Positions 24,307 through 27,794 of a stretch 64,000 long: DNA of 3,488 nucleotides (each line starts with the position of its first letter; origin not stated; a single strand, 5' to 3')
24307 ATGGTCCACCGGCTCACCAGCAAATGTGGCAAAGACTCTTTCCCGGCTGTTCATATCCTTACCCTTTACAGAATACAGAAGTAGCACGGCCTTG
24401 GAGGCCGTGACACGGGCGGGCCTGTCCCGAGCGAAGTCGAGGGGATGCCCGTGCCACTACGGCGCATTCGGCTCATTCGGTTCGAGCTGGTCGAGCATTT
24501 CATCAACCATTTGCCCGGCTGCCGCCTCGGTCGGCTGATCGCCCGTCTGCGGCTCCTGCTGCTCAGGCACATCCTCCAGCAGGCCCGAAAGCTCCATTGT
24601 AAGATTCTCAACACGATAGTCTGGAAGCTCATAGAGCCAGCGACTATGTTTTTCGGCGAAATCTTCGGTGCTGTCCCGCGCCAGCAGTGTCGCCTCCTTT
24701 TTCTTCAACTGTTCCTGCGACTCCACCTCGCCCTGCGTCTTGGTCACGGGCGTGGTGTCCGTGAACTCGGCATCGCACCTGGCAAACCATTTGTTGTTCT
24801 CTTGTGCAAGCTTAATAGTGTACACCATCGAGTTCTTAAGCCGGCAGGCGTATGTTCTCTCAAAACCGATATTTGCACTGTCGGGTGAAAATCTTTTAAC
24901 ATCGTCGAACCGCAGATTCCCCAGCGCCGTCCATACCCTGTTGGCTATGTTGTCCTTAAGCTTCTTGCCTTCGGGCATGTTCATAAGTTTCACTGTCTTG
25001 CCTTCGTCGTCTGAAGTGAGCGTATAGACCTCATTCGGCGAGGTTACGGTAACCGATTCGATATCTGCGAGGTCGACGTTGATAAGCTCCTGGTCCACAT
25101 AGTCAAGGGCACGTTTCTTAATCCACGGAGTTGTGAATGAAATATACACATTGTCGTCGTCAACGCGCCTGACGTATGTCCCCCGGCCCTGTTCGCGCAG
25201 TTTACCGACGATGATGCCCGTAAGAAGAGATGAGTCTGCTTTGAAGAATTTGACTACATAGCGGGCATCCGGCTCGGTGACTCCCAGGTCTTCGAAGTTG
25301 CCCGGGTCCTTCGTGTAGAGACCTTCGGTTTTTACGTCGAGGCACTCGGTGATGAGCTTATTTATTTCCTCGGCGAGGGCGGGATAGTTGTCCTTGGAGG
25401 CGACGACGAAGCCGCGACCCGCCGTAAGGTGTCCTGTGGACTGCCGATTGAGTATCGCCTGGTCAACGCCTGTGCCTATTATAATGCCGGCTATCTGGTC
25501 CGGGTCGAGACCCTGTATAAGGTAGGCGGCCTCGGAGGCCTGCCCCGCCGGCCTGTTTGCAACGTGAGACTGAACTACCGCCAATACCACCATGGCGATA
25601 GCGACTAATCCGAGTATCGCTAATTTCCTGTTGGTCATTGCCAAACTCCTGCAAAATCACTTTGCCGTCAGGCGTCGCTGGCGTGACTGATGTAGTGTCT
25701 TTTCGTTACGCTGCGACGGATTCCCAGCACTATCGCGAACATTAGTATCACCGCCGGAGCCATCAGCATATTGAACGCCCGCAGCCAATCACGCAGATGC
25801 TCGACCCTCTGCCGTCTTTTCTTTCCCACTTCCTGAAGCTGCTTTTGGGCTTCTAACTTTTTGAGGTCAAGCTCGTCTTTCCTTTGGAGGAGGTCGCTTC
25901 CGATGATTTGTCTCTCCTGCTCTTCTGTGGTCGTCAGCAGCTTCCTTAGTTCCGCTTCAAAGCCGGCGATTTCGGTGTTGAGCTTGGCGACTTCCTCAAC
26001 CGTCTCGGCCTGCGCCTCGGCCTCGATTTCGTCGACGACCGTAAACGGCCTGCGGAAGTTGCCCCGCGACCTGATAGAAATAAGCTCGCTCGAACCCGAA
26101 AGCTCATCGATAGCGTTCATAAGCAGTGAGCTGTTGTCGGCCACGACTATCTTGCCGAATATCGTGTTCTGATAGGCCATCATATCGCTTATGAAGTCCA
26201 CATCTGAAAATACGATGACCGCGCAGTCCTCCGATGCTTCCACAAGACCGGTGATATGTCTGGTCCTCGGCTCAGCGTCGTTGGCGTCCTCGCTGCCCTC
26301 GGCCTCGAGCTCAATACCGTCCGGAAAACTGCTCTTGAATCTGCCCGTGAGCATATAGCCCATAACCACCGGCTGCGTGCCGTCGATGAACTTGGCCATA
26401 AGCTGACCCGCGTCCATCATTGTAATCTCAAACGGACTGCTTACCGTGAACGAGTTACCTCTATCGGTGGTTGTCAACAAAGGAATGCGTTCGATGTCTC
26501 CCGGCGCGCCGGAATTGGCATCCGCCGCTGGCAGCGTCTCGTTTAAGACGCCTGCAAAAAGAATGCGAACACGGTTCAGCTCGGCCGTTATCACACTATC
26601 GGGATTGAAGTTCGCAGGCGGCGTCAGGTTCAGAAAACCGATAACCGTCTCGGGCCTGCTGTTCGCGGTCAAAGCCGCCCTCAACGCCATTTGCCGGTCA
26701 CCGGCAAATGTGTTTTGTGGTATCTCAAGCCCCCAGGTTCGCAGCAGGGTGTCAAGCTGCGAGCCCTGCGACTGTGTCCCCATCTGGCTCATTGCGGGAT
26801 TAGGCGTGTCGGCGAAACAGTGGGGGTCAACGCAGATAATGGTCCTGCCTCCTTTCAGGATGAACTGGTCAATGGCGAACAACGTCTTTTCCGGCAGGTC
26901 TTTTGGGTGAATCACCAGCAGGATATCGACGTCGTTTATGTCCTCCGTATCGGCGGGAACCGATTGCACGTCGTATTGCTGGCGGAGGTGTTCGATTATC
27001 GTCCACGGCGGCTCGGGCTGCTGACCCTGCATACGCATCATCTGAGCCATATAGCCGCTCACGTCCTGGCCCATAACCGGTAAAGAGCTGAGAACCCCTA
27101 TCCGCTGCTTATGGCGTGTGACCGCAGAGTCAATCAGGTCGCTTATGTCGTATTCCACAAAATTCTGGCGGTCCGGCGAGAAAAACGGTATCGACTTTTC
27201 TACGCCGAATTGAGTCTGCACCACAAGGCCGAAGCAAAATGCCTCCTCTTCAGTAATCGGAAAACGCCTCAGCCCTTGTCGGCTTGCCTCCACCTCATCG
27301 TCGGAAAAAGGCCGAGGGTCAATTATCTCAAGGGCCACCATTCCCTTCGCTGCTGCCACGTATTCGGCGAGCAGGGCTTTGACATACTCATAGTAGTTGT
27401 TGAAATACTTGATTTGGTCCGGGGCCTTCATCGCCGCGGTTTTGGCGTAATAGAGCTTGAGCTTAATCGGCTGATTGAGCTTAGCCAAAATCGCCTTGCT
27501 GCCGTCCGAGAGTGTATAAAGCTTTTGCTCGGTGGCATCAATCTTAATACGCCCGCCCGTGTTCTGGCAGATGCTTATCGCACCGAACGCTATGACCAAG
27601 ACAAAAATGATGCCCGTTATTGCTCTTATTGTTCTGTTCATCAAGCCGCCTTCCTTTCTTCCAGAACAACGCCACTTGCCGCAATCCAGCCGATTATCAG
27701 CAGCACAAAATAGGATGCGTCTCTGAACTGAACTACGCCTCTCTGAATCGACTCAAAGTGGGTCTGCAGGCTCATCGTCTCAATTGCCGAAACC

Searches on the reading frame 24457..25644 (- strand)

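Call 72: search_protein_families(library=pfam, proteins=[window:24457-25644:-], max_evalue=0.00001)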
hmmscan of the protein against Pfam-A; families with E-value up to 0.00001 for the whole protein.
window:24457-25644:- (395 aa): 1 family
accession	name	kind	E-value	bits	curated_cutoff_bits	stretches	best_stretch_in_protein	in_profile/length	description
PF14238.11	DUF4340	-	3.9e-21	76.5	25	1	81-249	3-167/183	Domain of unknown function (DUF4340)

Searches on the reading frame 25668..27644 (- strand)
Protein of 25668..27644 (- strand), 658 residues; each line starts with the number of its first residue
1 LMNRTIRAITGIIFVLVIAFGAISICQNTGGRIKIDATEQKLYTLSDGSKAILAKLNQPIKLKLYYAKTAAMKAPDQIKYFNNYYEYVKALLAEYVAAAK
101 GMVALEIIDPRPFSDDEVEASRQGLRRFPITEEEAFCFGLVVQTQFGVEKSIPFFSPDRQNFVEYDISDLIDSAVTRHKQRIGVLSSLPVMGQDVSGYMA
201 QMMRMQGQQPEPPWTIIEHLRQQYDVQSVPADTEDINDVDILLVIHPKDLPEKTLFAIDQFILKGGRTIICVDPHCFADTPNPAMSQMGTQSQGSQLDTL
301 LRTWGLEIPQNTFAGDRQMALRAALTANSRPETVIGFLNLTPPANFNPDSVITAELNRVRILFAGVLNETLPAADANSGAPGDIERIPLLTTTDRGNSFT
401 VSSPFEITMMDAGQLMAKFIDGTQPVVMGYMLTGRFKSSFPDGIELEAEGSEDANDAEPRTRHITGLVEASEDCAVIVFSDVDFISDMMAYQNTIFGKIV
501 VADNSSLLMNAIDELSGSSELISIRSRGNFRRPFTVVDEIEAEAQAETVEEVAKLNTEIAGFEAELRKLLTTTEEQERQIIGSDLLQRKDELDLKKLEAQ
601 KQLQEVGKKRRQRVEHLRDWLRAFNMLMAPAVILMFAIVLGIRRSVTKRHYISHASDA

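Call 72: search_protein_families(library=pfam, proteins=[window:25668-27644:-], max_evalue=0.00001)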
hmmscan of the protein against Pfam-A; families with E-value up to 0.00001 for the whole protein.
window:25668-27644:- (658 aa): 2 families
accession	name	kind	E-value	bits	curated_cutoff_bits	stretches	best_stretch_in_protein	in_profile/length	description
PF09822.16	ABC_transp_aux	-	1.6e-49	169.1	34.7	1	179-510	1-287/288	ABC-type uncharacterized transport system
PF23357.1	DUF7088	-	5e-18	65.7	27.8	1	39-134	1-89/105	Domain of unknown function (DUF7088)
